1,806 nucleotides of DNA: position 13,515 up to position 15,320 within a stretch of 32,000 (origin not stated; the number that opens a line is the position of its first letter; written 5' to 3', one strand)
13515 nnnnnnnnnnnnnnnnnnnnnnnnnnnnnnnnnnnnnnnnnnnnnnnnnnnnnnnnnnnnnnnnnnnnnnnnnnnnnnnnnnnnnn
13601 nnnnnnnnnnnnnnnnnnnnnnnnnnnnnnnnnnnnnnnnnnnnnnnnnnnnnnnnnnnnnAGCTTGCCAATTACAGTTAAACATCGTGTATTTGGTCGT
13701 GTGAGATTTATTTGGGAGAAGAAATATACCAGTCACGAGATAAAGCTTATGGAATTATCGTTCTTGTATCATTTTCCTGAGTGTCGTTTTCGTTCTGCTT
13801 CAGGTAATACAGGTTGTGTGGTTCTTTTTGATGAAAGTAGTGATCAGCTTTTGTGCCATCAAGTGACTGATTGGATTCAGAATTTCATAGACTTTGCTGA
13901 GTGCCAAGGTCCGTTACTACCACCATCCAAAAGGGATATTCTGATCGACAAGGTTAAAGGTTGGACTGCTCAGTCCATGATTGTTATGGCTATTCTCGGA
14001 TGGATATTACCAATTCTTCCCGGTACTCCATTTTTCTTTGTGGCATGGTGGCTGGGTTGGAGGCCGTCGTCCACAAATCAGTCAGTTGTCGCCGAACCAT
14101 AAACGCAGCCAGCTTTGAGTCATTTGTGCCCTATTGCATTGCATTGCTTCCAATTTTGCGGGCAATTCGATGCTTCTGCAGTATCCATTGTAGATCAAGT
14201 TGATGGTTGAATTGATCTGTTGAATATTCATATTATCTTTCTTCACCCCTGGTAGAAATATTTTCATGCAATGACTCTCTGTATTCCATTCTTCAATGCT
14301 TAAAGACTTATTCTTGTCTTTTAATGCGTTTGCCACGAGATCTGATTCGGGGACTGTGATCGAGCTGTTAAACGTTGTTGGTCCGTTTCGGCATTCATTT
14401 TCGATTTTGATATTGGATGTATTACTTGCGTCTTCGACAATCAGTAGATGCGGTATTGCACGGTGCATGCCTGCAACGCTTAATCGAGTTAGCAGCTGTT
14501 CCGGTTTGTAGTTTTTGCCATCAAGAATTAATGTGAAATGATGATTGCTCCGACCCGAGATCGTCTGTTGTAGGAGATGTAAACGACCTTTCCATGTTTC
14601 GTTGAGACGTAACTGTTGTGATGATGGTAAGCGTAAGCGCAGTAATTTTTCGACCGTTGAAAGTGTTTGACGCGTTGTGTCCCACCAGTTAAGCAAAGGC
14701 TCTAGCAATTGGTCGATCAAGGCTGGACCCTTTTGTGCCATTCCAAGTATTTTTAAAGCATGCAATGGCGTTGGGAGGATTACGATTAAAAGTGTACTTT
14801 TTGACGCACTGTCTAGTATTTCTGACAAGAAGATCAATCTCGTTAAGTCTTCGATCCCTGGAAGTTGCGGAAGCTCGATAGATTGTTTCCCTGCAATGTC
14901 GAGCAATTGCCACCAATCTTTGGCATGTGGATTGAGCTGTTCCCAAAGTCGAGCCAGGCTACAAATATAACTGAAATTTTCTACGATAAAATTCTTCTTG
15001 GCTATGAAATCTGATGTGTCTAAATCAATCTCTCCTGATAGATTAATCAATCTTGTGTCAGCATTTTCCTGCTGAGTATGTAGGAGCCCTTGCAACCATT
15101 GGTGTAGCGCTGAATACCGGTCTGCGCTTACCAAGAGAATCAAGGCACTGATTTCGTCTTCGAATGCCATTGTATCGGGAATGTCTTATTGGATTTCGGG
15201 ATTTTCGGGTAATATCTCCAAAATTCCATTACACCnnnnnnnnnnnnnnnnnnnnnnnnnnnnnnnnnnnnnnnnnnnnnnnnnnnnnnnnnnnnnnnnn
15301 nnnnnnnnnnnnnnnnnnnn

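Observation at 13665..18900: Four separate proteins open with the same cysteine-free, arginine-rich HMA-like (CoBaHMA/HMA2-like) domain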

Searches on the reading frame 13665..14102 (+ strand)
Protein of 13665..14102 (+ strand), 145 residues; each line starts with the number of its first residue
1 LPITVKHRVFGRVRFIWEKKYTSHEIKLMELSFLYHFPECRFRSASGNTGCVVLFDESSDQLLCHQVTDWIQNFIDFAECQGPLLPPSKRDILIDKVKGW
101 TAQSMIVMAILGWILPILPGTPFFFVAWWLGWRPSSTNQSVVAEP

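Call 3: search_protein_families(library=pfam, proteins=[window:13665-14102:+], max_evalue=0.1)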
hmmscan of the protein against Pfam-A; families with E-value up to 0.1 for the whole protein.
window:13665-14102:+ (145 aa): 1 family
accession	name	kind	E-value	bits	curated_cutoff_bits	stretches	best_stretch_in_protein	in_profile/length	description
PF04304.18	DUF454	-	1.3e-05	25.6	35.1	1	104-136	10-42/115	Protein of unknown function (DUF454)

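Call 7: search_protein_families(library=ncbifam, proteins=[window:13665-14102:+], max_evalue=0.01)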
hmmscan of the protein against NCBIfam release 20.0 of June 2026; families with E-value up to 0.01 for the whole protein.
window:13665-14102:+ (145 aa): 1 family
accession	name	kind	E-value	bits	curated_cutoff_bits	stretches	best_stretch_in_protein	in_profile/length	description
NF007818.0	PRK10527.1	equivalog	5.1e-05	23.4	163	1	97-135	8-43/125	DUF454 family protein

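Call 39: find_homologous_proteins(query=A3, max_evalue=1)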
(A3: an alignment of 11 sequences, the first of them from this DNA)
Query A3 (11 sequences) (145 aa, profile of the alignment): 226 proteins with E <= 1 among 8000 candidates; the best 120 are listed.
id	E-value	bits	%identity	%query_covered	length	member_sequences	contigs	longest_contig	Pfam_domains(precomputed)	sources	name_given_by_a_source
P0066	4.2e-63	230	32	91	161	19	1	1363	PF04304.19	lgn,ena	-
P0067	5.8e-62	227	32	90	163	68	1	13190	PF04304.19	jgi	jgi:hypothetical protein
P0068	1.0e-61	226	30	94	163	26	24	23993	PF04304.19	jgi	jgi:hypothetical protein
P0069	7.2e-61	223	32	91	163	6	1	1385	PF04304.19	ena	-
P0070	1.2e-59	219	26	95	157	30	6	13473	PF04304.19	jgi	-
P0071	1.2e-59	219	34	99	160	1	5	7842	PF04304.19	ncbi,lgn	ncbi:MAG: hypothetical protein ACKOCM_07240 [Cyanobacteriota bacterium]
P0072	2.2e-59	218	31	98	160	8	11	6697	PF04304.19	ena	-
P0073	3.0e-59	218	29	94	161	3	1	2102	PF04304.19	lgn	-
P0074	4.7e-59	217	31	95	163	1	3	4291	PF04304.19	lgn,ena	-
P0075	5.2e-59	217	29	94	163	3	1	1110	PF04304.19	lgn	-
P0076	5.6e-59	217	31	96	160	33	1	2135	PF04304.19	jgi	-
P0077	5.7e-59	217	34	95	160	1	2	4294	PF04304.19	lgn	-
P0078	1.0e-58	216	30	91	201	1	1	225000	PF04304.19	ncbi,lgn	-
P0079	2.2e-58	215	27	95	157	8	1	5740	PF04304.19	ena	-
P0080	3.5e-58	214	29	94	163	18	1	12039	PF04304.19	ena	-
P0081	3.7e-58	214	34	91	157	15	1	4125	PF04304.19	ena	-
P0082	6.8e-58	213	28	95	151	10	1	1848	PF04304.19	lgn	-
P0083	6.8e-58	213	29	94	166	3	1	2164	PF04304.19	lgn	-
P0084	9.4e-58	213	28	95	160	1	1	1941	PF04304.19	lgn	-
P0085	9.5e-58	213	27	95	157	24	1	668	PF04304.19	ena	-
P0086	2.2e-57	212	26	94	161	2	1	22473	PF04304.19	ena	-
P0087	2.7e-57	211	31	92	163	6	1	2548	PF04304.19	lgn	-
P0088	1.8e-56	209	29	98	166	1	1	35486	PF04304.19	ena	-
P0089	2.1e-56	208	33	98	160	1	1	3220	PF04304.19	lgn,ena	-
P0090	3.8e-56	208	27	94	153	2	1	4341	PF04304.19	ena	-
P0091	4.5e-56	207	31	94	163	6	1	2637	PF04304.19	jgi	jgi:hypothetical protein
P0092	5.8e-56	207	38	66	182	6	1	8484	PF04304.19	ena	-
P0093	7.6e-56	207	32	91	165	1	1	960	PF04304.19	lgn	-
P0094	7.6e-56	207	32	96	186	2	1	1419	PF04304.19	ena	-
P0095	1.6e-55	206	32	92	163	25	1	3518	PF04304.19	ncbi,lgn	-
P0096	3.9e-54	201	38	98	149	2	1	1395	PF04304.19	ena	-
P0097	4.3e-54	201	31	99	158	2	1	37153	PF04304.19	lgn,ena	-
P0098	4.5e-54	201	28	94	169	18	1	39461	PF04304.19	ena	-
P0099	9.3e-54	200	30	95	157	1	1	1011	PF04304.19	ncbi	-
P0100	3.2e-53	198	32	95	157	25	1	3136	PF04304.19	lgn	-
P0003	1.5e-52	196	97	100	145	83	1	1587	PF04304.19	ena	-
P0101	1.6e-52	196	28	92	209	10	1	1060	PF04304.19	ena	-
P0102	2.0e-52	196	30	92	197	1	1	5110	PF04304.19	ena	-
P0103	3.0e-52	195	30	97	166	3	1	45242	PF04304.19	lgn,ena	-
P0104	4.4e-52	194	29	97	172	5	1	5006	PF04304.19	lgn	-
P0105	6.0e-52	194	39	94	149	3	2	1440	PF04304.19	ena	-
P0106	8.2e-52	194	30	97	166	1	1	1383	PF04304.19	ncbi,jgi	jgi:hypothetical protein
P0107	9.5e-52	193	30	97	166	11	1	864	PF04304.19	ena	-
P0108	1.5e-51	193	39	95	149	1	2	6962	PF04304.19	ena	-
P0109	1.6e-51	193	29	93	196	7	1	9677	PF04304.19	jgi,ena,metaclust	metaclust:\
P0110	2.5e-51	192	40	94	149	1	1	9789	PF04304.19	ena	-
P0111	2.6e-51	192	30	97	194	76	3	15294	PF04304.19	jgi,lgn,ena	jgi:hypothetical protein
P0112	3.7e-51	191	29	97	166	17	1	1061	PF04304.19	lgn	-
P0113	5.5e-51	191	41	94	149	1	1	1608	PF04304.19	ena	-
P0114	8.1e-51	190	38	94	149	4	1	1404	PF04304.19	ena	-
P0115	1.4e-50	190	39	94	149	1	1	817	PF04304.19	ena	-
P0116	2.3e-50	189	28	97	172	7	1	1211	PF04304.19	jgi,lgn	-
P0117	2.9e-50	189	39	97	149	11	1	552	PF04304.19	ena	-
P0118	5.1e-50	188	27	93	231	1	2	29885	PF04304.19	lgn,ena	-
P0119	5.8e-50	188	40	94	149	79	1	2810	PF04304.19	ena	-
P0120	7.2e-50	187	36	95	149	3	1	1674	PF04304.19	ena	-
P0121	8.4e-50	187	28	93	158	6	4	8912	PF04304.19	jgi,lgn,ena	-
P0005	1.3e-49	186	88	100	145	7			PF04304.19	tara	tara:strand:- start:110 stop:547 length:438 start_codon:yes stop_codon:yes gene_type:complete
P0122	1.4e-49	186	29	99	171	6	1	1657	PF04304.19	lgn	-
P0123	1.7e-49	186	29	92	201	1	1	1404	PF04304.19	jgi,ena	jgi:hypothetical protein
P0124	2.0e-49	186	27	93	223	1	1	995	PF04304.19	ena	-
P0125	4.7e-49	185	39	94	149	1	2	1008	PF04304.19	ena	-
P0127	7.9e-49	184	34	95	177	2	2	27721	PF04304.19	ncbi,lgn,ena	-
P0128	8.5e-49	184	42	95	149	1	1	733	PF04304.19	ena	-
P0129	4.6e-48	181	30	91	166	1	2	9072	PF04304.19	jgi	-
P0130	7.5e-48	181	27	92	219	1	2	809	PF04304.19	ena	-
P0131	2.8e-47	179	31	99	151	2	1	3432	PF04304.19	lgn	-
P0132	4.5e-47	178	30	87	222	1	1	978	PF04304.19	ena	-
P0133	8.5e-47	177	35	71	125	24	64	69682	PF04304.19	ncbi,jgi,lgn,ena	jgi:hypothetical protein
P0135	1.6e-46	176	38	94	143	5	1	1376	PF04304.19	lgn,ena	-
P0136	2.1e-46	176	49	99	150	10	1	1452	PF04304.19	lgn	-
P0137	2.7e-46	176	39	97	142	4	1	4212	PF04304.19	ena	-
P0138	2.9e-46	175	39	97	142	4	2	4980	PF04304.19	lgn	-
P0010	5.8e-46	174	68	100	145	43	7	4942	PF04304.19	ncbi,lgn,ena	-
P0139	6.7e-46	174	34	92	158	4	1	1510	PF04304.19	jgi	-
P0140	1.5e-45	173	40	95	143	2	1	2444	PF04304.19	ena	-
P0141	1.8e-45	173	45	99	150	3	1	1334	PF04304.19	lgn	-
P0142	2.0e-45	173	32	92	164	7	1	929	PF04304.19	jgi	-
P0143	7.7e-45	171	37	95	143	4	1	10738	PF04304.19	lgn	-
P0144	1.3e-44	170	40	99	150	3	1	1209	PF04304.19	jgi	-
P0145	1.4e-44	170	39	95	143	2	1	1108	PF04304.19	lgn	-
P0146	1.9e-44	170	34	98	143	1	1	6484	PF04304.19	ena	-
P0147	1.9e-44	170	37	96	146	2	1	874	PF04304.19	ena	-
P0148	2.0e-44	170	37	95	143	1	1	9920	PF04304.19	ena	-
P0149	2.0e-44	170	35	98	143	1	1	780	PF04304.19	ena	-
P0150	2.0e-44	169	39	97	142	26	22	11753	PF04304.19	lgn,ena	-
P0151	2.3e-44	169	37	98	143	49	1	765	PF04304.19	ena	-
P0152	2.4e-44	169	35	98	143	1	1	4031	PF04304.19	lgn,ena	-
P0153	2.8e-44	169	71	100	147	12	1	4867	PF04304.19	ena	-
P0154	2.8e-44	169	35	98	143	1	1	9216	PF04304.19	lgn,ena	-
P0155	3.2e-44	169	35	98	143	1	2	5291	PF04304.19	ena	-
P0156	3.4e-44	169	41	96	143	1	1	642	PF04304.19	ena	-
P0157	3.7e-44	169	30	90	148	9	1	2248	PF04304.19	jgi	jgi:hypothetical protein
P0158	3.8e-44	169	35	98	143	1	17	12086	PF04304.19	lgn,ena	-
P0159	3.8e-44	169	35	98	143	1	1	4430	PF04304.19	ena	-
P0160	4.0e-44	169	40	93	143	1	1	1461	PF04304.19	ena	-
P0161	5.2e-44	168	35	98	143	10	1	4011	PF04304.19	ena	-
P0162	5.6e-44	168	35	98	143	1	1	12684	PF04304.19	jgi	-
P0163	5.9e-44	168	35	98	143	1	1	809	PF04304.19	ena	-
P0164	6.9e-44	168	35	98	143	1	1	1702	PF04304.19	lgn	-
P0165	7.1e-44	168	40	97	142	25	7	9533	PF04304.19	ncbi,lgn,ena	-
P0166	7.2e-44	168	64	100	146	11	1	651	PF04304.19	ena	-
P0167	1.0e-43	167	35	98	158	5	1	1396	PF04304.19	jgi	jgi:hypothetical protein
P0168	1.1e-43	167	35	96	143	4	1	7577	PF04304.19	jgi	-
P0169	1.7e-43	166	69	100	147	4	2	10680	PF04304.19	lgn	-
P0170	2.0e-43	166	36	94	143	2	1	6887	PF04304.19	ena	-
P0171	2.0e-43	166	35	98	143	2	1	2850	PF04304.19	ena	-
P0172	2.4e-43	166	38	95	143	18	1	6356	PF04304.19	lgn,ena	-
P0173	2.6e-43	166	37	96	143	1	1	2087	PF04304.19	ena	-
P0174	2.7e-43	166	35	92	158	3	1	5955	PF04304.19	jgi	-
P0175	8.7e-43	164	35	94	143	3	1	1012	PF04304.19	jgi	-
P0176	2.9e-42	162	32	91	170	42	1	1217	PF04304.19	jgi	-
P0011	3.0e-42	162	66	99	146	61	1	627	PF04304.19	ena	-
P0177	4.9e-42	162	39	96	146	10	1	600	PF04304.19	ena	-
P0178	6.9e-42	161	36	94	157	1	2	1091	PF04304.19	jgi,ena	jgi:hypothetical protein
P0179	1.1e-41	161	68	100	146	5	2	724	PF04304.19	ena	-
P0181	1.8e-41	160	32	91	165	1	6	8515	PF04304.19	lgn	-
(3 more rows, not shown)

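Call 48: predict_structure(alignment_id=A6)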
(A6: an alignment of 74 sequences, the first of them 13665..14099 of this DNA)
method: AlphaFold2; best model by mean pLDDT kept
length: 145 residues; sequences in the alignment: 74
mean_pLDDT: 79.0   pTM: 0.53
mean pLDDT of the five models: 79.0, 78.9, 78.1, 77.6, 76.5
residues with pLDDT >= 90: 39; 70-90: 70; 50-70: 27; < 50: 9
segments of 3 or more residues with pLDDT < 50: 137-145
pLDDT, mean of each block of 10 residues (from residue 1): 81 90 90 93 91 82 87 82 73 81 82 67 67 58 42
secondary structure, 60 per line:
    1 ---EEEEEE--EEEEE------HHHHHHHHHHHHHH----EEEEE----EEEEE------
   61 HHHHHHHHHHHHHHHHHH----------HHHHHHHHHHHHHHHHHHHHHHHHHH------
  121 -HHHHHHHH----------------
elements in order: E4-9 E12-16 H23-36 E41-45 E50-54 H61-78 H89-114 H122-129

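Call 53: fold_search(model_id=the predicted structure, library=pdb)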
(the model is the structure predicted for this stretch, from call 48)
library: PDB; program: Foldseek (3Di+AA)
matches with E <= 10: 827; with E <= 0.001: 0
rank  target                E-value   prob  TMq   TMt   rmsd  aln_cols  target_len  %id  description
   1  7lmx_C                5.0e-02  0.98  0.32  0.54   3.2        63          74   16  A HIGHLY SPECIFIC INHIBITOR OF INTEGRIN ALPHA-V BETA-6 WITH A DISULFIDE (released 2022-08-10)
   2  3kxy_B                7.8e-02  0.44  0.25  0.26   6.6        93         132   18  Crystal Structure of the ExsC-ExsE Complex (released 2010-06-30)
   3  7lmx_A                9.5e-02  0.98  0.34  0.59   2.5        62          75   13  A HIGHLY SPECIFIC INHIBITOR OF INTEGRIN ALPHA-V BETA-6 WITH A DISULFIDE (released 2022-08-10)
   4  7lmx_B                9.5e-02  0.98  0.33  0.58   2.7        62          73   13  A HIGHLY SPECIFIC INHIBITOR OF INTEGRIN ALPHA-V BETA-6 WITH A DISULFIDE (released 2022-08-10)
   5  7ok0_L                1.1e-01  0.63  0.29  0.42   6.8        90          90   14  Cryo-EM structure of the Sulfolobus acidocaldarius RNA polymerase at 2.88 A (released 2021-08-25)
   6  8yo9_A                1.7e-01  0.85  0.31  0.12   3.6        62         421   18  structure of phage T4 topoisomerase II gp52 subunit WHD-open state (released 2024-09-25)
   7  3kxy_J                1.7e-01  0.30  0.27  0.28   6.2        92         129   18  Crystal Structure of the ExsC-ExsE Complex (released 2010-06-30)
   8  4qjv_D                1.8e-01  0.75  0.33  0.50   6.4        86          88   13  The X-ray crystal structure of Rpo3/Rpo11 heterodimer of euryarchaeal RNA polymerase from Thermococcus kodakarensis (released 2014-10-08)
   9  8ure_A                2.2e-01  0.41  0.27  0.11  17.6       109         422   15  CryoEM Structure of Allosterically Switchable De Novo Protein sr312, in Open State with Effector Peptide (released 2024-08-14)
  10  3kxy_D                2.2e-01  0.28  0.25  0.27   5.8        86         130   16  Crystal Structure of the ExsC-ExsE Complex (released 2010-06-30)
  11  9bh5_AY               2.2e-01  0.12  0.18  0.20  12.7       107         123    9  High-resolution C. elegans 80S ribosome structure - class 1 (released 2024-09-04)
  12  7mwr_B                2.3e-01  0.47  0.26  0.17   3.5        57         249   23  Structure of De Novo designed beta sheet heterodimer LHD101A53/B4 (released 2022-01-19)
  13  1s12_C                2.3e-01  0.30  0.22  0.31   6.4        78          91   13  Crystal structure of TM1457 (released 2004-12-07)
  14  3kxy_H                2.3e-01  0.25  0.24  0.26   6.1        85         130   16  Crystal Structure of the ExsC-ExsE Complex (released 2010-06-30)
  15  8yqt_C                2.6e-01  0.44  0.29  0.15   5.4        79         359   16  African swine fever virus RNA Polymerase-M1249L complex2 (released 2024-11-06)
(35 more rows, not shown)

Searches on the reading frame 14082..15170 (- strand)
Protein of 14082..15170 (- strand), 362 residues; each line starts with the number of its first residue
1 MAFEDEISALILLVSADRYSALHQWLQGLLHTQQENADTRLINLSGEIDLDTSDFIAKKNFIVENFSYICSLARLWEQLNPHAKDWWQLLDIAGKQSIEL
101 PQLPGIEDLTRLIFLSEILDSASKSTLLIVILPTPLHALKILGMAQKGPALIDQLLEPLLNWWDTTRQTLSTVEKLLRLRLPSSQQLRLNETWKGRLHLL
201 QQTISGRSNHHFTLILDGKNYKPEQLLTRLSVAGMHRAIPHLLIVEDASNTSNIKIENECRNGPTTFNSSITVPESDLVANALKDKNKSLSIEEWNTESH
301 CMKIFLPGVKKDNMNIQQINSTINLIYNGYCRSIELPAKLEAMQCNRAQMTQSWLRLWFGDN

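Call 3: search_protein_families(library=pfam, proteins=[window:14082-15170:-], max_evalue=0.1)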
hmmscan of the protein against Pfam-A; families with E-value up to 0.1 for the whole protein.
window:14082-15170:- (362 aa): 1 family
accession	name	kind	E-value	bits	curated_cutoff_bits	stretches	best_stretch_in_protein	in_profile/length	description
PF17886.7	ArsA_HSP20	-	2.1e-07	30.8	22.5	1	302-358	6-62/63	HSP20-like domain found in ArsA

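Call 7: search_protein_families(library=ncbifam, proteins=[window:14082-15170:-], max_evalue=0.01)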
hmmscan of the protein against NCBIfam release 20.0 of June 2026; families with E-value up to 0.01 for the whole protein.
window:14082-15170:- (362 aa): 1 family
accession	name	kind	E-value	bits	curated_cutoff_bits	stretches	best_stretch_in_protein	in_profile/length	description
NF050088.1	Get3_fold_NosAFP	equivalog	1.7e-05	24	325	1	294-357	299-362/364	Get3/ArsA fold putative tail anchor-mediating ATPase NosAFP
